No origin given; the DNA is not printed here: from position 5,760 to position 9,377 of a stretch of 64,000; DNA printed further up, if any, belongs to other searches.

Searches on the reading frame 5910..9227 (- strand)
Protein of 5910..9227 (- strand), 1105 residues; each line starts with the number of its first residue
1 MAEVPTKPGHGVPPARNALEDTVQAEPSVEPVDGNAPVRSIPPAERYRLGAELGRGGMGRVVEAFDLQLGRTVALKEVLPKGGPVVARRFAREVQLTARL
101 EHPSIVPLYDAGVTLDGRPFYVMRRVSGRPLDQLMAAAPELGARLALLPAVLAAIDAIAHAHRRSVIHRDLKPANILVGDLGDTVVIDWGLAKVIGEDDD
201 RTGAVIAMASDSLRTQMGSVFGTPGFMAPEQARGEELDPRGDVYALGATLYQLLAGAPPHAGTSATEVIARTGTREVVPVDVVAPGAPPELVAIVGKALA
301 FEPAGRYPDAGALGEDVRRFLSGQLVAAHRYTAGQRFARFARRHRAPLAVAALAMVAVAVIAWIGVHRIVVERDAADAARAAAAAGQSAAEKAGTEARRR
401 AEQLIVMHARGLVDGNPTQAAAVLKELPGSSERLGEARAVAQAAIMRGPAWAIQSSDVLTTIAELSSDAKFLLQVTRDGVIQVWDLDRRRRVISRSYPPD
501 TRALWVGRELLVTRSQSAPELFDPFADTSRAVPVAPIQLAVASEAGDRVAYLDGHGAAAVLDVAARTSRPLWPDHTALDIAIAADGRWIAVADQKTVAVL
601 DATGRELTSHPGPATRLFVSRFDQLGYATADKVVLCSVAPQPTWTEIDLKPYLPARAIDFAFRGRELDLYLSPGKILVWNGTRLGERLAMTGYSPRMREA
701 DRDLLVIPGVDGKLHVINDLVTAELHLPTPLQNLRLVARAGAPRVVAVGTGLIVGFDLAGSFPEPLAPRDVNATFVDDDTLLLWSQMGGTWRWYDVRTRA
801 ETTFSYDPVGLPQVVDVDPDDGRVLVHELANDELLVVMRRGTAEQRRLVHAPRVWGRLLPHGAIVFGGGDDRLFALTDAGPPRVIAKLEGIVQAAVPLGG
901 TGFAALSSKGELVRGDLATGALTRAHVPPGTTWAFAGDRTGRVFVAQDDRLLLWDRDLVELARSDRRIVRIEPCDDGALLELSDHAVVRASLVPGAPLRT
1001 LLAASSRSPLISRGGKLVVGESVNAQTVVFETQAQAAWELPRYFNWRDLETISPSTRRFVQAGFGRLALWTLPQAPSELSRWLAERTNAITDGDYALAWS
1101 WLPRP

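Call 52: search_protein_families(library=pfam, proteins=[window:5910-9227:-], max_evalue=0.00001)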
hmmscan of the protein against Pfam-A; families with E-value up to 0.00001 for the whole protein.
window:5910-9227:- (1105 aa): 3 families
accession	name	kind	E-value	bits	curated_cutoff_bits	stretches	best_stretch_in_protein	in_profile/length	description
PF00069.31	Pkinase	-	1.1e-32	113.9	31.7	1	47-269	1-206/263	Protein kinase domain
PF07714.23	PK_Tyr_Ser-Thr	-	9.6e-19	68.1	23.1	1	49-306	3-248/258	Protein tyrosine and serine/threonine kinase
PF01636.29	APH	-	4.8e-06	27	23.2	0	138-193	140-198/239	Phosphotransferase enzyme family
